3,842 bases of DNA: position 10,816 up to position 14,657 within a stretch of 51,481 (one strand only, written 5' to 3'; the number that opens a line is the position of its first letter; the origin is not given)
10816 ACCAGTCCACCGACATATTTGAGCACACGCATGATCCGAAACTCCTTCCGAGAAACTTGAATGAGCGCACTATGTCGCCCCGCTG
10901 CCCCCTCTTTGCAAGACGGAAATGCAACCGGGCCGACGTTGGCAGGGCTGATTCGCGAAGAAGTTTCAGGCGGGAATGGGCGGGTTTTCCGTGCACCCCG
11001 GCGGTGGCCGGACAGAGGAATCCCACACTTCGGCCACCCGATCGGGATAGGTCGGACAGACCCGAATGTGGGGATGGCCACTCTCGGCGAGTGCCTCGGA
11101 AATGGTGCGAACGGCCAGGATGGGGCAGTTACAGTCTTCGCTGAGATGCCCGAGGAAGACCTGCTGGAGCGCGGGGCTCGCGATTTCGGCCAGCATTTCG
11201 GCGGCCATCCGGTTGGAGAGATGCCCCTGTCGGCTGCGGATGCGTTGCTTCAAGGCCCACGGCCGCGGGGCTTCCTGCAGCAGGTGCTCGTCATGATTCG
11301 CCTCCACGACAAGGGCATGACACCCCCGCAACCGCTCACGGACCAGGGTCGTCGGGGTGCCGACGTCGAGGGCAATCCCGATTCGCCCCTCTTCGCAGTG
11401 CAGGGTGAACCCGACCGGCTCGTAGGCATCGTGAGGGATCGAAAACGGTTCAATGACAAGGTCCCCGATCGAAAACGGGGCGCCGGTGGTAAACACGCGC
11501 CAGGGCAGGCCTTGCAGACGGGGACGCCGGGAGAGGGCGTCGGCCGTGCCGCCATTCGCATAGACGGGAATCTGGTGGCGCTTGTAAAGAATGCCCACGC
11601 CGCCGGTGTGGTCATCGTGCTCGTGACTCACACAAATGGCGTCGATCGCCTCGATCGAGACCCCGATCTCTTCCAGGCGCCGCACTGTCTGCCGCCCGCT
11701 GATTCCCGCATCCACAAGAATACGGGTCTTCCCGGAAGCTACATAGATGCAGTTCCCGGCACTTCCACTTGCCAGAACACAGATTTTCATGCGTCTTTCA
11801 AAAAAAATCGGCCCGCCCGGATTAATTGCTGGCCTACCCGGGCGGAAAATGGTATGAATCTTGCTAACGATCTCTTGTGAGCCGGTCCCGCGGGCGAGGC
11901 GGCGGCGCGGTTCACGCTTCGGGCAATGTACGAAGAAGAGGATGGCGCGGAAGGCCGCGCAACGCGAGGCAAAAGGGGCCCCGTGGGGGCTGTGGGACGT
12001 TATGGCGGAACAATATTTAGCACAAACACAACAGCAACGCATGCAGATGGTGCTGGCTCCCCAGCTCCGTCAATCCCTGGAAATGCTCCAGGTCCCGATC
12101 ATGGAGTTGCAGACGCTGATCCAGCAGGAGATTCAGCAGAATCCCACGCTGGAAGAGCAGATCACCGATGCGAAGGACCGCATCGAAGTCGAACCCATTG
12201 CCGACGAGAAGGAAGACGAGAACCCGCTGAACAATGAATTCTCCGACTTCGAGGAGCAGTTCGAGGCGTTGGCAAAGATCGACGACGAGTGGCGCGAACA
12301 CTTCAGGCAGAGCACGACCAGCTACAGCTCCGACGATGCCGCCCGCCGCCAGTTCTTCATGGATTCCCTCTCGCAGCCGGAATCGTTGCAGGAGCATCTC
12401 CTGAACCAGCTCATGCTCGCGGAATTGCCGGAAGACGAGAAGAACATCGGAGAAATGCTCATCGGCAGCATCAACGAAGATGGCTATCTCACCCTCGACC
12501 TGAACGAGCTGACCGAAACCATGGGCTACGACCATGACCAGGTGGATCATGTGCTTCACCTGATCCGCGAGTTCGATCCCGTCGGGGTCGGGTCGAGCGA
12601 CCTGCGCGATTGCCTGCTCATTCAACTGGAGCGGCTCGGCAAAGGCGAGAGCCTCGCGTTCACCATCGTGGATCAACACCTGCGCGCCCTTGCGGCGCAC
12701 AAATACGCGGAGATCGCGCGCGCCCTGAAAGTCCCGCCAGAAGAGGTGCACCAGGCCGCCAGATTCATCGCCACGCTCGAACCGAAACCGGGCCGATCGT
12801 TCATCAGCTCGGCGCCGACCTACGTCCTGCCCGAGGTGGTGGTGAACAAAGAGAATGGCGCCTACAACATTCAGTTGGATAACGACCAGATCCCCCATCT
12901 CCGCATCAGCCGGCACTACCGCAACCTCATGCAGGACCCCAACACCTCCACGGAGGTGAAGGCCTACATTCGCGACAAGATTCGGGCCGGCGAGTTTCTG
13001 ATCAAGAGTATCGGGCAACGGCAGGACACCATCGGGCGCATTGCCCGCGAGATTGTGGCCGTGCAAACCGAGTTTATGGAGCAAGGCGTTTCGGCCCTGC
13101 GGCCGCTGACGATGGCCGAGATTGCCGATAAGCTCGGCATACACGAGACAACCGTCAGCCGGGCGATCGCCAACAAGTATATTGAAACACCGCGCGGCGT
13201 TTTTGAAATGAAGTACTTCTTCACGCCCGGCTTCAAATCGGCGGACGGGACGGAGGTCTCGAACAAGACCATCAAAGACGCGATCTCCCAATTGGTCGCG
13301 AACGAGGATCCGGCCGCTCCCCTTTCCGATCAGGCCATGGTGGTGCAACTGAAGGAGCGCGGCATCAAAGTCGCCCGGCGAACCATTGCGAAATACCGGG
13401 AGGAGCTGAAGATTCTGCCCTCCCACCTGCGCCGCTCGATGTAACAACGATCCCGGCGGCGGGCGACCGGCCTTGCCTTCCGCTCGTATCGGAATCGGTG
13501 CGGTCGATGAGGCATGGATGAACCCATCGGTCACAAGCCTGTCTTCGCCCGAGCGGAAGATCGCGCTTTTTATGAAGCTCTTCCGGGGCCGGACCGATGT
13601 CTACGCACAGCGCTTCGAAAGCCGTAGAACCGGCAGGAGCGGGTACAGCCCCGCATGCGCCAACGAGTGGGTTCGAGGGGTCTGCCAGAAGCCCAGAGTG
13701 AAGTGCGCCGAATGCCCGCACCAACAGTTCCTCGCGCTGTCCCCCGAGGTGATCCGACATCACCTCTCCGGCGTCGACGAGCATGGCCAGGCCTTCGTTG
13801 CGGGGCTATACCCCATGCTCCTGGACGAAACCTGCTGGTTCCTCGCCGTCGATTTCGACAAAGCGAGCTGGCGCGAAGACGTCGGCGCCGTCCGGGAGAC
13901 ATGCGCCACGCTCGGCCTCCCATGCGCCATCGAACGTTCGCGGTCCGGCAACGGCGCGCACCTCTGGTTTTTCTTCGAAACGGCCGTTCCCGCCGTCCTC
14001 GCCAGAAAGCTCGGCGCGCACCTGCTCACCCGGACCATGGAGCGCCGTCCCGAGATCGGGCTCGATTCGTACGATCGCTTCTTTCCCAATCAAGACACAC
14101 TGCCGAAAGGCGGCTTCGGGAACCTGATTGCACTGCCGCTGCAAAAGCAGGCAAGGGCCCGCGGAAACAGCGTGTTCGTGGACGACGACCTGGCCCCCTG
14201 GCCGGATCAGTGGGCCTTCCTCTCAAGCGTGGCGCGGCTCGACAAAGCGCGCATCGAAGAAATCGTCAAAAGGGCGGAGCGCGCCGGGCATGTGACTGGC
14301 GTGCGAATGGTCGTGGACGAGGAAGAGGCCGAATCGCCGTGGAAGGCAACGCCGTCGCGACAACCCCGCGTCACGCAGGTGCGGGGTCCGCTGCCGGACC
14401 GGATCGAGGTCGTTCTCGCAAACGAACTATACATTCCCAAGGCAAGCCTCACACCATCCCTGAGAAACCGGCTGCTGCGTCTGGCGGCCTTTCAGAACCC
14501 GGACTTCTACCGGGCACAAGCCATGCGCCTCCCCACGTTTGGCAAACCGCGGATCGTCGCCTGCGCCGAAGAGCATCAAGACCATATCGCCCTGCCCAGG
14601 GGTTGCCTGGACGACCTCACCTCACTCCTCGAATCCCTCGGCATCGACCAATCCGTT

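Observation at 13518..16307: Orphan AEP primase + DExH helicase + DUF559 nuclease fusion directly behind rpoN: candidate single-gene conflict system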

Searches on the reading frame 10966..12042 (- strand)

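Call 12: search_protein_families(library=pfam, proteins=[window:10966-12042:-], max_evalue=0.001)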
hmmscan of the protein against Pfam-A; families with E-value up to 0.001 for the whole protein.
window:10966-12042:- (358 aa): 4 families
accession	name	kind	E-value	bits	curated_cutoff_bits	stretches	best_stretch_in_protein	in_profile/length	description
PF12706.13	Lactamase_B_2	-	8e-21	75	27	1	106-288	1-191/200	Beta-lactamase superfamily domain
PF00753.33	Lactamase_B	-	3.5e-16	60.2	22.7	1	94-177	4-88/196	Metallo-beta-lactamase superfamily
PF23023.1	Anti-Pycsar_Apyc1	-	5.8e-05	23.1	50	1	100-150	24-71/250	Anti-Pycsar protein Apyc1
PF16661.11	Lactamase_B_6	-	0.00026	20.9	27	1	105-162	6-71/193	Metallo-beta-lactamase superfamily domain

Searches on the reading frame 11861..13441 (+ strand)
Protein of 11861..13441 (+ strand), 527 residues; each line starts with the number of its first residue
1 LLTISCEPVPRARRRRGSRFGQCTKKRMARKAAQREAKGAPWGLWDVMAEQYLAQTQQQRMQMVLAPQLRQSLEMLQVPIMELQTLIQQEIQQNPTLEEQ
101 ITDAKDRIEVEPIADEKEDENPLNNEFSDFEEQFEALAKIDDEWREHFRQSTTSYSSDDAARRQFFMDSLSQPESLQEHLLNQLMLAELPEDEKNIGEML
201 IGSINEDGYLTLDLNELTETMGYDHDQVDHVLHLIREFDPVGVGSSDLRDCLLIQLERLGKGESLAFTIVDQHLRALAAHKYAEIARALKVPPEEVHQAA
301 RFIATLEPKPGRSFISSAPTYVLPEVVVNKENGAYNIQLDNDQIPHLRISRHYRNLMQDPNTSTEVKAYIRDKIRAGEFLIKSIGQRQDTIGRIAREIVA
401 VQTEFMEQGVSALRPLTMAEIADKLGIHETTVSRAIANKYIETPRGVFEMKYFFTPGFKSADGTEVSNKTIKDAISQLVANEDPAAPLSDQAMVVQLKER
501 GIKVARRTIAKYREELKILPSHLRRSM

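Call 9: search_protein_families(library=pfam, proteins=[window:11861-13441:+], max_evalue=0.001)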
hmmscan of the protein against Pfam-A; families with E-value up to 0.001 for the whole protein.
window:11861-13441:+ (527 aa): 9 families
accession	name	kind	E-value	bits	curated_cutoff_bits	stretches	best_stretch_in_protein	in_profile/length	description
PF04963.19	Sigma54_CBD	-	3.5e-59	200.1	22.9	1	167-353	3-185/185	Sigma-54 factor, core binding domain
PF04552.19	Sigma54_DBD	-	5e-59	199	22.8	1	368-525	2-159/160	Sigma-54, DNA binding domain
PF00309.25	Sigma54_AID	-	2.2e-10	40.6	23.8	1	55-99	2-46/46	Sigma-54 factor, Activator interacting domain (AID)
PF08281.18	Sigma70_r4_2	-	5.4e-06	26.4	25.7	0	416-436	27-47/54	Sigma-70, region 4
PF04545.22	Sigma70_r4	-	8.6e-05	22.4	24.1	0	413-435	18-40/50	Sigma-70, region 4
PF13384.12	HTH_23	-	0.0001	22.4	24.6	0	417-437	19-39/50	Homeodomain-like domain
PF11991.13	Trp_DMAT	-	0.00059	19.7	25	0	105-162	78-139/357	Tryptophan dimethylallyltransferase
PF08279.18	HTH_11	-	0.00073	19.8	25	0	415-437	15-37/55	HTH domain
PF13404.12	HTH_AsnC-type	-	0.00077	19.7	27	0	416-436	18-38/42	AsnC-type helix-turn-helix domain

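Call 81: find_homologous_proteins(query=window:11942-13441:+, max_evalue=1e-20)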
Query window:11942-13441:+ (500 aa): 7882 proteins with E <= 1e-20 among 8000 candidates; the best 120 are listed.
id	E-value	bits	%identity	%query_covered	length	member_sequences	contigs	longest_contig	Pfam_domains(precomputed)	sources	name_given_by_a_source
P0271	0.0e+0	1099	100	100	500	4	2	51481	PF04963.20,PF00309.26,PF08281.19,PF04552.20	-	-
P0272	8.7e-277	936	88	96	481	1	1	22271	PF04963.20,PF00309.26,PF04552.20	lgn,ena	-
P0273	3.1e-257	872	82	96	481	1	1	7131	PF04963.20,PF00309.26,PF04552.20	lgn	-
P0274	2.0e-238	810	75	96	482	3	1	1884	PF04963.20,PF00309.26,PF04552.20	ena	-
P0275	1.5e-235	800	74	96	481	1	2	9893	PF04963.20,PF00309.26,PF04552.20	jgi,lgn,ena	-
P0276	2.1e-221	754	73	94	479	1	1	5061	PF04963.20,PF00309.26,PF04552.20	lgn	-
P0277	5.9e-219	746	70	98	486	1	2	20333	PF04963.20,PF00309.26,PF04552.20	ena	-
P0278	1.3e-215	735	70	93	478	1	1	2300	PF04963.20,PF00309.26,PF04552.20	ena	-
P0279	1.3e-213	728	70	93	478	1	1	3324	PF04963.20,PF00309.26,PF04552.20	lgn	-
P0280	4.5e-213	726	71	96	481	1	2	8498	PF04963.20,PF00309.26,PF04552.20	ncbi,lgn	-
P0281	1.3e-212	725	70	96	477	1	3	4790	PF04963.20,PF00309.26,PF08281.19,PF04552.20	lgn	-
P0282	1.4e-211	721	68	96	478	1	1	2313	PF04963.20,PF00309.26,PF04552.20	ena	-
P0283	1.9e-207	708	67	96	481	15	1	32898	PF04963.20,PF00309.26,PF04552.20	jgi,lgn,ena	-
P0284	8.5e-207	706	70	93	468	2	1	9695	PF04963.20,PF00309.26,PF04552.20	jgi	jgi:RNA polymerase sigma-54 factor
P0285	2.7e-206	704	68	96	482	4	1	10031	PF04963.20,PF00309.26,PF04552.20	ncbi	-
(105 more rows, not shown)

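Call 82: find_encoding_contigs(protein=P0272, flank=9000, max_places=2)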
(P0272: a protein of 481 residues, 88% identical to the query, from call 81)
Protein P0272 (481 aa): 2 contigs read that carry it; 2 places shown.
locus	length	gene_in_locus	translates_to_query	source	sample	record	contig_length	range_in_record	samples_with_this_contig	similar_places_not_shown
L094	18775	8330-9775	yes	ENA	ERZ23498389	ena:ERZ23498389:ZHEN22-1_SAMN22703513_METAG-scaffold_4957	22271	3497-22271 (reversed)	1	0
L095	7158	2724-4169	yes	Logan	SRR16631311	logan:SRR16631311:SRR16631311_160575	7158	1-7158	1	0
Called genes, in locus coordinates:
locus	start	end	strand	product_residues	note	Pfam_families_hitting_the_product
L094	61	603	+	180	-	-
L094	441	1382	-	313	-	PF00248:Aldo_ket_red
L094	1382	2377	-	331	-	PF00248:Aldo_ket_red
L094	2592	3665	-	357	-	PF01408:GFO_IDH_MocA, PF03447:NAD_binding_3 (weak), PF22725:GFO_IDH_MocA_C3, PF02894:GFO_IDH_MocA_C (weak)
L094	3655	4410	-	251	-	PF01261:AP_endonuc_2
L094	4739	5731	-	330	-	PF01261:AP_endonuc_2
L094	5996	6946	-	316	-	PF00226:DnaJ, PF01556:DnaJ_C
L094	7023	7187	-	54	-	PF19451:DUF5989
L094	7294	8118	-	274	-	PF00753:Lactamase_B, PF23023:Anti-Pycsar_Apyc1 (weak), PF16661:Lactamase_B_6 (faint), PF12706:Lactamase_B_2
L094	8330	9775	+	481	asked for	PF00309:Sigma54_AID, PF04963:Sigma54_CBD, PF04552:Sigma54_DBD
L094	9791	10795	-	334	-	-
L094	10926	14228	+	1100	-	PF17757:UvrB_inter, PF02559:CarD_TRCF_RID, PF00270:DEAD, PF04851:ResIII, PF00271:Helicase_C, PF03461:TRCF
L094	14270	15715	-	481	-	PF10509:GalKase_gal_bdg (faint), PF00288:GHMP_kinases_N, PF08544:GHMP_kinases_C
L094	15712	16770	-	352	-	PF01087:GalP_UDP_transf, PF02744:GalP_UDP_tr_C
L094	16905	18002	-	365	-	PF04055:Radical_SAM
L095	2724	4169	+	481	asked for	PF00309:Sigma54_AID, PF04963:Sigma54_CBD, PF04552:Sigma54_DBD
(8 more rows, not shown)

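Call 83: find_encoding_contigs(protein=P0273, flank=9000, max_places=2)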
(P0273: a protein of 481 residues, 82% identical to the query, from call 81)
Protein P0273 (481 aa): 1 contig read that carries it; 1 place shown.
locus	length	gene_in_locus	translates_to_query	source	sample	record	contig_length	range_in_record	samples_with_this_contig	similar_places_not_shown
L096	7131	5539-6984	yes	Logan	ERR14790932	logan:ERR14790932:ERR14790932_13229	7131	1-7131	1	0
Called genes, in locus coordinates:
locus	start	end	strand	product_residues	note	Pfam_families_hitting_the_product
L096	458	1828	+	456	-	PF06123:CreD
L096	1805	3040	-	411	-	PF07396:Porin_O_P (weak)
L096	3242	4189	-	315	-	PF00226:DnaJ, PF01556:DnaJ_C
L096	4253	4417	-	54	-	PF19451:DUF5989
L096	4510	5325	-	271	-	PF00753:Lactamase_B, PF23023:Anti-Pycsar_Apyc1 (weak), PF12706:Lactamase_B_2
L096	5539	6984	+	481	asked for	PF00309:Sigma54_AID, PF04963:Sigma54_CBD, PF04552:Sigma54_DBD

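Call 84: find_encoding_contigs(protein=P0277, flank=9000, max_places=2)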
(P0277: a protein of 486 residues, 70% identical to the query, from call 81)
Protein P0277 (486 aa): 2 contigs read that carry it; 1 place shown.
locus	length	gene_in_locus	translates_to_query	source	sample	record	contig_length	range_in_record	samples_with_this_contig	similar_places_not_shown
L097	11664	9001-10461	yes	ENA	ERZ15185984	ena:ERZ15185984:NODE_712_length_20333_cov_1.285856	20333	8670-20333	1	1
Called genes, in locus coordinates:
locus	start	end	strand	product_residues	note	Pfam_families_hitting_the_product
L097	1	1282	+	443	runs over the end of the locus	PF00501:AMP-binding, PF14535:AMP-binding_C_2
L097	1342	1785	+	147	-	PF13291:ACT_4 (faint), PF19571:ACT_8, PF22629:ACT_AHAS_ss (faint), PF01842:ACT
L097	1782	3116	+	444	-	PF00501:AMP-binding, PF04443:LuxE (weak), PF14535:AMP-binding_C_2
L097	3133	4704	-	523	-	PF03853:YjeF_N, PF01256:Carb_kinase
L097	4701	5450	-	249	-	PF03740:PdxJ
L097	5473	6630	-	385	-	PF00990:GGDEF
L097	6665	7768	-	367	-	PF00005:ABC_tran, PF03215:Rad17 (weak), PF17912:OB_MalK, PF08402:TOBE_2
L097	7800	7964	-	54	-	PF19451:DUF5989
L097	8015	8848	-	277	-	PF23023:Anti-Pycsar_Apyc1, PF00753:Lactamase_B, PF12706:Lactamase_B_2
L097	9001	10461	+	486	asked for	PF00309:Sigma54_AID, PF04963:Sigma54_CBD, PF04552:Sigma54_DBD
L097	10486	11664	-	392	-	?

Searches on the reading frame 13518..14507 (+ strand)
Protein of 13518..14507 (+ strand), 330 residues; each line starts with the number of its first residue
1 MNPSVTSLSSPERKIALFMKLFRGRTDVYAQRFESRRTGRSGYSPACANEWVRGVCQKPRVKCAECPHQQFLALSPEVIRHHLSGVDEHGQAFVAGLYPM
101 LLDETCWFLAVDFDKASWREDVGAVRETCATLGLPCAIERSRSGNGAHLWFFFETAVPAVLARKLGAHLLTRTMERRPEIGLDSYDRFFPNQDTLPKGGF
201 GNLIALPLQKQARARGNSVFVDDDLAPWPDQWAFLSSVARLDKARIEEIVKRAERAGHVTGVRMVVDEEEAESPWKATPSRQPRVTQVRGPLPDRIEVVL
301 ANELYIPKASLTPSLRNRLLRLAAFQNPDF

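Call 63: search_protein_representatives(protein=window:13518-14507:+)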
Query: 330 residues. Proteins with E-value up to 0.001 (for the whole library): 8200; up to 1e-10: 4900; up to 1e-30: 1585. The best 150 are listed.
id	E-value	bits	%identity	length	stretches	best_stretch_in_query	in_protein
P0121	5.9e-138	475.8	63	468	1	5-327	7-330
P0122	1.0e-131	455.3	61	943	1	8-330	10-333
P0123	1.2e-126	438.6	59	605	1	7-330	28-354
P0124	9.8e-121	419.2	57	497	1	4-330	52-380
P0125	4.2e-119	413.9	61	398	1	16-310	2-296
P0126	3.6e-118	410.8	57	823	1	4-330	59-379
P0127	6.5e-117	406.7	54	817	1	5-330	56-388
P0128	1.0e-116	406.0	54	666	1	2-330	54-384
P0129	2.6e-116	404.7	56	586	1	10-330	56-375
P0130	3.1e-116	404.4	58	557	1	5-330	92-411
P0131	2.0e-111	388.6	57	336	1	9-296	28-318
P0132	5.8e-111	387.1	57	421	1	8-330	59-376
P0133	8.9e-110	383.2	54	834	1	5-330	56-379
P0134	1.3e-108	379.4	60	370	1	10-285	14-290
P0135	4.9e-108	377.5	53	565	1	5-330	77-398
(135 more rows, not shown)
